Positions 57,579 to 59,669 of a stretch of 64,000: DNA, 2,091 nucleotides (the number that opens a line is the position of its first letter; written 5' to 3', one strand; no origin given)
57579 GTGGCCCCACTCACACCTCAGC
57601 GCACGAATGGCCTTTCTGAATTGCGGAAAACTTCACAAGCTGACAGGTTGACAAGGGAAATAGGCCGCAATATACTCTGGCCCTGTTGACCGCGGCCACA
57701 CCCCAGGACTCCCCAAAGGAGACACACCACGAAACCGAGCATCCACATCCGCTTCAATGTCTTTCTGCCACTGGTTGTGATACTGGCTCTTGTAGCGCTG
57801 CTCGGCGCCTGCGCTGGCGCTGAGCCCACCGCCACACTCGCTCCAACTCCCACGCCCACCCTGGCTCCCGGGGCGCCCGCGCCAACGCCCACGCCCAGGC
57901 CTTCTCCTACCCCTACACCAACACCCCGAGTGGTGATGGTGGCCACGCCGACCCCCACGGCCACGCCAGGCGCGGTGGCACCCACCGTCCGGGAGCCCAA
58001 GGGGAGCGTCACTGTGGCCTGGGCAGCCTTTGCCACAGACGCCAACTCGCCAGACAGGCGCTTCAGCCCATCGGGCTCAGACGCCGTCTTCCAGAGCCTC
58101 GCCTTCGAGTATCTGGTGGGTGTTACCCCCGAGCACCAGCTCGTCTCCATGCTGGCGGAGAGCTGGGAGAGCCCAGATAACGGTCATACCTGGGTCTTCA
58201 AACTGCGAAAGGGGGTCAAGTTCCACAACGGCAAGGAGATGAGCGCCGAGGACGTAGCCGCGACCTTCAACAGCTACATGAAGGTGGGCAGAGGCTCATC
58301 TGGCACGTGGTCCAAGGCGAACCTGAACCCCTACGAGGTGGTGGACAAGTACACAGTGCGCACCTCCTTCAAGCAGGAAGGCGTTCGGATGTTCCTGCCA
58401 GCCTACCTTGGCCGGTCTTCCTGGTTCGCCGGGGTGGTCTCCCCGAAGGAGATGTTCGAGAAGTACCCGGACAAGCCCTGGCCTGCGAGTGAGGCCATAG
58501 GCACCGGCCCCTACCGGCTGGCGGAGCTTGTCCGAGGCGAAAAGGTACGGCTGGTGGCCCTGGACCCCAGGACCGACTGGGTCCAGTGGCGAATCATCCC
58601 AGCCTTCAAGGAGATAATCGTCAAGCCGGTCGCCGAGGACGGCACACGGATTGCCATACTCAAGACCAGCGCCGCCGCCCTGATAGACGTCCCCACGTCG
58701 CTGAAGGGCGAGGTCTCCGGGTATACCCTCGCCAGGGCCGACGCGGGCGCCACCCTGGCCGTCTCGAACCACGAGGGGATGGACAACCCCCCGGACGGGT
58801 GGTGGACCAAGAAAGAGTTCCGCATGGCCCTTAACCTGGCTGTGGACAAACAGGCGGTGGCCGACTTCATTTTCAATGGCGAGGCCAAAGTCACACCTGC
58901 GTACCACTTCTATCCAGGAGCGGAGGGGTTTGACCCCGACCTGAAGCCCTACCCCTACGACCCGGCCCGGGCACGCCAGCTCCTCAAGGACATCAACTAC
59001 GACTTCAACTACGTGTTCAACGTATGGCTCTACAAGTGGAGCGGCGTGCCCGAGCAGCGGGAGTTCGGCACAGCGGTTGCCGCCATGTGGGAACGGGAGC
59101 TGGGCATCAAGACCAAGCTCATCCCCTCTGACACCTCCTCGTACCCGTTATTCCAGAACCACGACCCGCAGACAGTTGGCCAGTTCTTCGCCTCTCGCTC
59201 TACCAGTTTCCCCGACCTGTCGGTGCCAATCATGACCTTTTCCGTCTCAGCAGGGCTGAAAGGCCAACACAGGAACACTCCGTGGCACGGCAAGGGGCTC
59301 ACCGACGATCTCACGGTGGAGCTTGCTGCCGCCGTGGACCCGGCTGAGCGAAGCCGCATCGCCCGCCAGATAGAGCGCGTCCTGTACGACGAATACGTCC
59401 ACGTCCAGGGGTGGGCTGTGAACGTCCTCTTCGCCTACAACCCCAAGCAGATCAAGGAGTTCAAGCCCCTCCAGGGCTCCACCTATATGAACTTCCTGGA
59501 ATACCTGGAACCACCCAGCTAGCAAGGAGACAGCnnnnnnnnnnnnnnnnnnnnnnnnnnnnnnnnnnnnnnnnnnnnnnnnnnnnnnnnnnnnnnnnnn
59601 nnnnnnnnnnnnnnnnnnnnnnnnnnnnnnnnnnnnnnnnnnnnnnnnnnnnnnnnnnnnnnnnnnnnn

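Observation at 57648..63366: SBP copy 9 is transcriptionally fused to an acyl-CoA dehydrogenase and two family-III CoA-transferases, suggesting a carboxylate catabolic module rather than peptide uptake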

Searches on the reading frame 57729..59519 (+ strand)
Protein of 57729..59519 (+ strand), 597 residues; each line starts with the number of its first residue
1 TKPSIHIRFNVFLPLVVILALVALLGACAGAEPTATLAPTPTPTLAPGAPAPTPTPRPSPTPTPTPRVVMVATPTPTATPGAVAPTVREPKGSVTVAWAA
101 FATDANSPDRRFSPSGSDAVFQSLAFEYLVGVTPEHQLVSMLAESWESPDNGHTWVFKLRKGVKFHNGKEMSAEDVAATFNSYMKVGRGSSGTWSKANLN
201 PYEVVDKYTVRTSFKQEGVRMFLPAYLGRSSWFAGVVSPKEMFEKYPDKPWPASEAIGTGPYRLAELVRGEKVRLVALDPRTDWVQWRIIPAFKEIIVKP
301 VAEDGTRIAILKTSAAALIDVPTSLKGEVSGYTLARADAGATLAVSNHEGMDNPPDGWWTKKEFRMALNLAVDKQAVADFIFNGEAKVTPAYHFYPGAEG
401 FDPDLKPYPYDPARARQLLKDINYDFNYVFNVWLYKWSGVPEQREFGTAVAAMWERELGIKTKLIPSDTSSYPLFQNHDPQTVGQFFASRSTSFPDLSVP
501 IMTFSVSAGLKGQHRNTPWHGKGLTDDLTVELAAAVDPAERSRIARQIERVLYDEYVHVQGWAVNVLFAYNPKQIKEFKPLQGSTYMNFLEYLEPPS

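Call 10: search_protein_families(library=pfam, proteins=[window:57729-59519:+])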
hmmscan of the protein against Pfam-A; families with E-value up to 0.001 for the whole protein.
window:57729-59519:+ (597 aa): 1 family
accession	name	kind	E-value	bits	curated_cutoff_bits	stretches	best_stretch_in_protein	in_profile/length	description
PF00496.27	SBP_bac_5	-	1.8e-54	185.7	32.4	1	138-490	2-346/368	Bacterial extracellular solute-binding proteins, family 5 Middle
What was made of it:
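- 57729..59522 (+): SBP copy 9, a family-5 (PepT/Dpp/Opp-type) solute-binding lipoprotein with lipobox LLGAC and a Pro/Thr linker. The homologous start position is ACG, with Shine-Dalgarno AAAGGAG at 57716-57722. The first canonical start is GTG 57777. Call 10 (PF00496, 1.8e-54).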

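Call 11: search_protein_families(library=ncbifam, proteins=[window:57729-59519:+], max_evalue=0.00001)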
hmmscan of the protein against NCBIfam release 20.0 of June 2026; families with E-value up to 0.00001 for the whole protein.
window:57729-59519:+ (597 aa): 10 families
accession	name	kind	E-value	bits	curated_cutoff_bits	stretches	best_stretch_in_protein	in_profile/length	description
TIGR02294.1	nickel_nikA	equivalog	1.6e-27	96.2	393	1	93-421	7-324/501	nickel ABC transporter substrate-binding protein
NF011942.0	PRK15413.1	equivalog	5.2e-25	88.1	594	1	117-435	51-354/512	glutathione ABC transporter substrate-binding protein GsiB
NF045468.1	Opp5A_nikA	equivalog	1.3e-20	73.3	600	1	114-425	33-319/488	nickel ABC transporter substrate-binding protein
NF045467.1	Opp4A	equivalog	1.2e-19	70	650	2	203-424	157-380/556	oligopeptide ABC transporter substrate-binding protein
TIGR04028.1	SBP_KPN_01854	hypoth_equivalog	4.8e-19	68.3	468.5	1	140-496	46-410/509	TIGR04028 family ABC transporter substrate-binding protein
NF047575.1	opine_bind_CntA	exception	2.5e-17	62.6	800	1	121-424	61-360/535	staphylopine-dependent metal ABC transporter substrate-binding lipoprotein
NF043070.1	DppA_dipep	equivalog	1.6e-15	56.7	1005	1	119-555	59-497/535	dipeptide ABC transporter periplasmic-binding protein DppA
NF011689.0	PRK15109.1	equivalog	1.7e-13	50.1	560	1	126-425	66-374/547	ABC transporter substrate-binding protein SapA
NF011684.0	PRK15104.1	equivalog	7.7e-10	38.1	947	0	126-179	70-122/543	oligopeptide ABC transporter substrate-binding protein OppA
NF007287.0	PRK09755.1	equivalog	2.9e-08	33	1098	0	125-180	63-118/535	ABC transporter substrate-binding protein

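Call 17: search_solved_structures(query=window:57729-59519:+, max_evalue=1e-10)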
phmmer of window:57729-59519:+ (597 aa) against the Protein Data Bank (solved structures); distinct sequences matched with E-value up to 1e-10: 38.
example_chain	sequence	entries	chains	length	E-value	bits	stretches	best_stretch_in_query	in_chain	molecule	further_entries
8caw_A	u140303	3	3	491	2.3e-27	98.7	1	137-428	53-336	Agrocinopine utilization periplasmic binding protein AccA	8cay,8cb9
8c6r_A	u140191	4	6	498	2.3e-27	98.7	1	137-428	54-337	Agrocinopine utilization periplasmic binding protein AccA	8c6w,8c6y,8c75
8c6u_A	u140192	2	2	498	2.9e-27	98.3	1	137-427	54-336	Agrocinopine utilization periplasmic binding protein AccA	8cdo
3m8u_A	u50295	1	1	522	3.9e-25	91.3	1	138-587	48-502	Heme-binding protein A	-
4zec_A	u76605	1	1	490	2.3e-24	88.8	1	137-427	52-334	ABC transporter, substrate binding protein (Agrocinopines A and B)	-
8cke_A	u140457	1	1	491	2.3e-24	88.8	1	137-427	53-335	ABC transporter substrate-binding protein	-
4ra1_A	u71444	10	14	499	2.4e-24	88.7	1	137-427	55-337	ABC transporter, substrate binding protein (Agrocinopines A and B) | ABC transporter substrate-binding protein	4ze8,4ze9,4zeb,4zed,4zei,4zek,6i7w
1uqw_A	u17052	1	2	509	3.6e-24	88.1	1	117-558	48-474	PUTATIVE BINDING PROTEIN YLIB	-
8ch1_A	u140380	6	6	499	1.1e-20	76.6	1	137-428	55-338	Agrocinopine utilization periplasmic binding protein AccA | AccA | ABC transporter substrate binding protein (Agrocinopine)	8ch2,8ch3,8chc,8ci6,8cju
5u4o_A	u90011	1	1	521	6.8e-20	74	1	95-434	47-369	ABC transporter substrate-binding protein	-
8z1z_F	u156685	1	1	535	3.7e-19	71.6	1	125-556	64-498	Dipeptide-binding protein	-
8upi_A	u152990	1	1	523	1.5e-18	69.6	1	137-563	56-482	Peptide ABC transporter substrate-binding protein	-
8z1y_F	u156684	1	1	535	1.6e-18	69.5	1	125-556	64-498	Dipeptide-binding protein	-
1dpp_A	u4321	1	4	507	2.2e-18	69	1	126-556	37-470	DIPEPTIDE BINDING PROTEIN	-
1dpe_A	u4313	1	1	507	3.2e-18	68.5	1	126-556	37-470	DIPEPTIDE-BINDING PROTEIN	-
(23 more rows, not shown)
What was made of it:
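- Its nearest solved relatives are the opine-binding AccA and proteins deposited as 'Heme-binding protein A' and 'putative binding protein YliB', ahead of DppA (call 17).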

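Call 50: find_homologous_proteins(query=window:57990-59519:+, max_evalue=1e-20)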
Query window:57990-59519:+ (510 aa): 808 proteins with E <= 1e-20 among 8000 candidates; the best 120 are listed.
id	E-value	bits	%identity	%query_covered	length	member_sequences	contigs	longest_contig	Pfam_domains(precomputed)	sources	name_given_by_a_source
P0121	0.0e+0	1182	100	100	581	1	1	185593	PF00496.28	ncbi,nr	ncbi:MAG: ABC transporter substrate-binding protein [Chloroflexi bacterium]|nr:ABC transporter subst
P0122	2.4e-234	797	67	100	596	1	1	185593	PF00496.28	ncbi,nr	ncbi:MAG: ABC transporter substrate-binding protein [Chloroflexi bacterium]|nr:ABC transporter subst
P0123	3.2e-232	790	66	100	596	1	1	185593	PF27998.1,PF00496.28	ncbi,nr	ncbi:MAG: ABC transporter substrate-binding protein [Chloroflexi bacterium]|nr:ABC transporter subst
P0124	3.2e-232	790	66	100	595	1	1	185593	PF00496.28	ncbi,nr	ncbi:MAG: ABC transporter substrate-binding protein [Chloroflexi bacterium]|nr:ABC transporter subst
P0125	2.4e-230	784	67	100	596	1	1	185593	PF00496.28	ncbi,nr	ncbi:MAG: ABC transporter substrate-binding protein [Chloroflexi bacterium]|nr:ABC transporter subst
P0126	3.3e-221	753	65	100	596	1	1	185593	PF00496.28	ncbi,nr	ncbi:MAG: ABC transporter substrate-binding protein [Chloroflexi bacterium]|nr:ABC transporter subst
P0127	6.9e-221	752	64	100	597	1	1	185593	PF00496.28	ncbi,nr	ncbi:MAG: ABC transporter substrate-binding protein [Chloroflexi bacterium]|nr:ABC transporter subst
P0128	4.4e-220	750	63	100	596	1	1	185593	PF00496.28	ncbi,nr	ncbi:MAG: hypothetical protein HYY00_08970 [Chloroflexi bacterium]|nr:hypothetical protein [Chlorofl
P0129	4.2e-53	199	30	92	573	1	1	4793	PF00496.28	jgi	jgi:peptide/nickel transport system substrate-binding protein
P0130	6.9e-50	188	32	91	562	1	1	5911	PF00496.28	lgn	-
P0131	1.9e-46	177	32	89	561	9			PF00496.28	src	-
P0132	3.1e-45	173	31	94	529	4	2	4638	PF00496.28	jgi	jgi:peptide/nickel transport system substrate-binding protein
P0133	5.0e-45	172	33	75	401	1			PF00496.28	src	-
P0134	9.7e-45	171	32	94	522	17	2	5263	PF00496.28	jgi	jgi:peptide/nickel transport system substrate-binding protein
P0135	1.8e-44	170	34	76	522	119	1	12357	PF00496.28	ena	-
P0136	4.1e-44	169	34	76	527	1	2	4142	PF00496.28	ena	-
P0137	4.3e-44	169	33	76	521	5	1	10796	PF00496.28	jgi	jgi:peptide/nickel transport system substrate-binding protein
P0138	4.3e-44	169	32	76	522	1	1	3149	PF00496.28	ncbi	-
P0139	6.0e-44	169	33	78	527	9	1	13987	PF00496.28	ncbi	-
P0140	2.7e-43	166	32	75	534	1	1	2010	PF00496.28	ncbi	-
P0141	3.5e-43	166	30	95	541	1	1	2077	PF00496.28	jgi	jgi:peptide/nickel transport system substrate-binding protein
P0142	1.3e-42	164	29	92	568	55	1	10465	PF00496.28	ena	-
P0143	1.3e-42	164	32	76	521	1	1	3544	PF00496.28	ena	-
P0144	4.2e-41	159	27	94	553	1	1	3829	PF00496.28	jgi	jgi:peptide/nickel transport system substrate-binding protein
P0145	2.0e-40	157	30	92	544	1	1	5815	PF00496.28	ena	-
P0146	2.7e-40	156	32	75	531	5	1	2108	PF00496.28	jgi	jgi:peptide/nickel transport system substrate-binding protein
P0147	5.8e-40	155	31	92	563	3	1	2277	PF00496.28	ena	-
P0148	3.1e-39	153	30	95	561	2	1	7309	PF00496.28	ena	-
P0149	3.1e-38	150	31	88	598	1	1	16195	PF00496.28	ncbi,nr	ncbi:MAG: ABC transporter substrate-binding protein [Chloroflexi bacterium]|nr:ABC transporter subst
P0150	3.9e-37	146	31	75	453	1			PF00496.28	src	-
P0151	4.7e-37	146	29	92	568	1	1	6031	PF00496.28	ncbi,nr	ncbi:MAG: ABC transporter substrate-binding protein [Chloroflexi bacterium]|nr:ABC transporter subst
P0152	8.1e-37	145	30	82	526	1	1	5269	PF00496.28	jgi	-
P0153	1.4e-36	144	32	75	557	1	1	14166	PF00496.28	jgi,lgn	jgi:peptide/nickel transport system substrate-binding protein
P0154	1.5e-36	144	34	64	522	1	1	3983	PF00496.28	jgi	jgi:peptide/nickel transport system substrate-binding protein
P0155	2.7e-36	143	29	92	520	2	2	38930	PF00496.28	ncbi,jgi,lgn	-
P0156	2.9e-36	143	29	87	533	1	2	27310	PF00496.28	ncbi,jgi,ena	-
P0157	3.1e-36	143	30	93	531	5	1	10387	PF00496.28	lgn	-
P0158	4.8e-36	142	29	89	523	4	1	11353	PF00496.28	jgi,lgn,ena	-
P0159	1.5e-35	141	30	87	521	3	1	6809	PF00496.28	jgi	-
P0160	1.6e-35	141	29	95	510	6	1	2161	PF00496.28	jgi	jgi:peptide/nickel transport system substrate-binding protein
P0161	1.7e-35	141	29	92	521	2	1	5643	PF00496.28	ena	-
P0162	1.7e-35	141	29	91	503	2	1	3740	PF00496.28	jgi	jgi:peptide/nickel transport system substrate-binding protein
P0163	2.0e-35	140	32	68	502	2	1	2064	PF00496.28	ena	-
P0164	2.3e-35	140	26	99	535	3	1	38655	PF00496.28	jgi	-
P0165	3.3e-35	140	34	59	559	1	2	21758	PF00496.28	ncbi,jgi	jgi:peptide/nickel transport system substrate-binding protein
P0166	4.2e-35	139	29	86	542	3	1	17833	PF00496.28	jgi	jgi:peptide/nickel transport system substrate-binding protein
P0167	4.6e-35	139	31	85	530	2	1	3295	PF00496.28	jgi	jgi:peptide/nickel transport system substrate-binding protein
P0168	4.9e-35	139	34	66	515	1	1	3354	PF00496.28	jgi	jgi:peptide/nickel transport system substrate-binding protein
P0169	6.8e-35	139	28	90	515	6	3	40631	PF00496.28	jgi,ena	-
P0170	8.0e-35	138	32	70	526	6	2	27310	PF00496.28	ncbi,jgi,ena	-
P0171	1.1e-34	138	29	89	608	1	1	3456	PF00496.28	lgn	-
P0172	1.2e-34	138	29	87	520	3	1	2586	PF00496.28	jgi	-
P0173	1.3e-34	138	31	81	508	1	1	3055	PF00496.28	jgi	jgi:peptide/nickel transport system substrate-binding protein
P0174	1.3e-34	138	28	84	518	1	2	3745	PF00496.28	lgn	-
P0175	1.5e-34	138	29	96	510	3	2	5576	PF00496.28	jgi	-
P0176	2.0e-34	137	30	74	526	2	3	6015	PF00496.28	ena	-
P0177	2.3e-34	137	27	95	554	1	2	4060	PF00496.28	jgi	-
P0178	2.4e-34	137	33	65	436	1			PF00496.28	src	-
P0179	2.5e-34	137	30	92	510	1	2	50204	PF00496.28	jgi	jgi:peptide/nickel transport system substrate-binding protein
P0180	2.7e-34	137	27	95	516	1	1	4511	PF00496.28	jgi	jgi:peptide/nickel transport system substrate-binding protein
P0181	3.1e-34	136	30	92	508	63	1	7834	PF00496.28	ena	-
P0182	3.8e-34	136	29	87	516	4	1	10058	PF00496.28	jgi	jgi:peptide/nickel transport system substrate-binding protein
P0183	4.0e-34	136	31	92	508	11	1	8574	PF00496.28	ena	-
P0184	4.0e-34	136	29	73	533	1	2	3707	PF00496.28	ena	-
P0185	4.5e-34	136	26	98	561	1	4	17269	PF00496.28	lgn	-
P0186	4.6e-34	136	29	93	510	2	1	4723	PF00496.28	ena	-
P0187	4.8e-34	136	30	83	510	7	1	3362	PF00496.28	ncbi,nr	ncbi:MAG: ABC transporter substrate-binding protein [Firmicutes bacterium]|nr:ABC transporter substr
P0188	5.1e-34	136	29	67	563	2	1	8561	PF00496.28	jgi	jgi:peptide/nickel transport system substrate-binding protein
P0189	5.4e-34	136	32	81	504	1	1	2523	PF00496.28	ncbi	-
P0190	7.1e-34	135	31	92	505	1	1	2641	PF00496.28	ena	-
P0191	8.1e-34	135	34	59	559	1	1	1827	PF00496.28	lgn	-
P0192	1.1e-33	135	29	87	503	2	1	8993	PF00496.28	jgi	jgi:peptide/nickel transport system substrate-binding protein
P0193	1.2e-33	135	30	66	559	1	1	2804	PF00496.28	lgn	-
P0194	1.3e-33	134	30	84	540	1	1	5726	PF00496.28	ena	-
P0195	1.3e-33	134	30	91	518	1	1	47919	PF00496.28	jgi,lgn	jgi:peptide/nickel transport system substrate-binding protein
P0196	1.4e-33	134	31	90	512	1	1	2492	PF00496.28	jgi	jgi:peptide/nickel transport system substrate-binding protein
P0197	1.4e-33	134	27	92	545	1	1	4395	PF00496.28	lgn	-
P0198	1.5e-33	134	29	87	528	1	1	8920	PF00496.28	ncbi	-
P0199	2.2e-33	134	28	87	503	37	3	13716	PF00496.28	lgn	-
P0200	2.4e-33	134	30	92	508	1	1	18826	PF00496.28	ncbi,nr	ncbi:MAG: hypothetical protein HY727_04310 [Candidatus Rokubacteria bacterium]|nr:hypothetical prote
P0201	2.8e-33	133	27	84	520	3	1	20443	PF00496.28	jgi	-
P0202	3.6e-33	133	34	59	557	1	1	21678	PF00496.28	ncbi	-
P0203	4.1e-33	133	28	94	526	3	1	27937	PF00496.28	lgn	-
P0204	4.6e-33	133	29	89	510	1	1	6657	PF00496.28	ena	-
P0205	5.9e-33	132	30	66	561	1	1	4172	PF00496.28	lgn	-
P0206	6.3e-33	132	27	94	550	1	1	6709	PF00496.28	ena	-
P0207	8.0e-33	132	29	85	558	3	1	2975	PF00496.28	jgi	jgi:peptide/nickel transport system substrate-binding protein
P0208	8.1e-33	132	30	77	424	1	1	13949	PF00496.28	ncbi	-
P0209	9.1e-33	132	30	84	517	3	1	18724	PF00496.28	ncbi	-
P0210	9.4e-33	132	29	91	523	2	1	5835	PF00496.28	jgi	jgi:peptide/nickel transport system substrate-binding protein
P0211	9.4e-33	132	29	88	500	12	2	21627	PF00496.28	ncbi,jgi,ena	-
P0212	1.0e-32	131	29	96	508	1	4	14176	PF00496.28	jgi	jgi:peptide/nickel transport system substrate-binding protein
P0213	1.3e-32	131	31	67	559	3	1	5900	PF00496.28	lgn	-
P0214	1.4e-32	131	28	95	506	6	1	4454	PF00496.28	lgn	-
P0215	1.5e-32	131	29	68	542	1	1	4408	PF00496.28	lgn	-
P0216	1.6e-32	131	31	87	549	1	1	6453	PF00496.28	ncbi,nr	ncbi:MAG: hypothetical protein GX605_06275 [Chloroflexi bacterium]|nr:hypothetical protein [Chlorofl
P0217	1.7e-32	131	31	68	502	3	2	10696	PF00496.28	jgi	jgi:peptide/nickel transport system substrate-binding protein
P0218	2.1e-32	130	30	90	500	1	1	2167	PF00496.28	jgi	jgi:peptide/nickel transport system substrate-binding protein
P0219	2.2e-32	130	28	89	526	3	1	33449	PF00496.28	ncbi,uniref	ncbi:ABC transporter substrate-binding protein [Bacillus sp. JJ1503]|uniref:ABC transporter substrat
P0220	2.3e-32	130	26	94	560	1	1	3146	PF00496.28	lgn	-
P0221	3.0e-32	130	30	94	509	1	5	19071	PF00496.28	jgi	jgi:peptide/nickel transport system substrate-binding protein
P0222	3.3e-32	130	31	81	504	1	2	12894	PF00496.28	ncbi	-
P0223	3.7e-32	130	29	89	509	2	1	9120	PF00496.28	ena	-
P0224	4.4e-32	129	30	92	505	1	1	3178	PF00496.28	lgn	-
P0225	4.4e-32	129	30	92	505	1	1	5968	PF00496.28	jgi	-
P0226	6.1e-32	129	29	89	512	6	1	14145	PF00496.28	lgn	-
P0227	6.5e-32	129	30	73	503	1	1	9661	PF00496.28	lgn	-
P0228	7.3e-32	129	28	92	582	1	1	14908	PF00496.28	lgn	-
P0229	7.9e-32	129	29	91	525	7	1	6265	PF00496.28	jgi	jgi:peptide/nickel transport system substrate-binding protein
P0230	7.9e-32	129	28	84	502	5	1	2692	PF00496.28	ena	-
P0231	8.3e-32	128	28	88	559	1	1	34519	PF00496.28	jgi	jgi:peptide/nickel transport system substrate-binding protein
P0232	8.6e-32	128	32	59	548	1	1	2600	PF00496.28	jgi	-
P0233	9.5e-32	128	29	89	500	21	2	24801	PF00496.28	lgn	-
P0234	1.0e-31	128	32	64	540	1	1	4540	PF00496.28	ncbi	-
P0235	1.2e-31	128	27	87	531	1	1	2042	PF00496.28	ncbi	-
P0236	1.3e-31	128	27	88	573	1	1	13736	PF00496.28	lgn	-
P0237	1.3e-31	128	32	59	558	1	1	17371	PF00496.28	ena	-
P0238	1.4e-31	128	30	92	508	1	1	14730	PF00496.28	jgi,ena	-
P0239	1.4e-31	128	33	65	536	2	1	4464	PF00496.28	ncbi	-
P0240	1.7e-31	127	26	90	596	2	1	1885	PF00496.28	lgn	-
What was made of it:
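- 57729..59522 (+): Call 50 (no other relative above 35% identity).
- SBP9's only close relatives are copies 1-8, which sit with permeases rather than with acyl-CoA genes (call 50).
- Tried and rejected: This was impossible, because SBP9 has no homolog above 35% identity other than its eight paralogs among 5.8 billion proteins (call 50).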
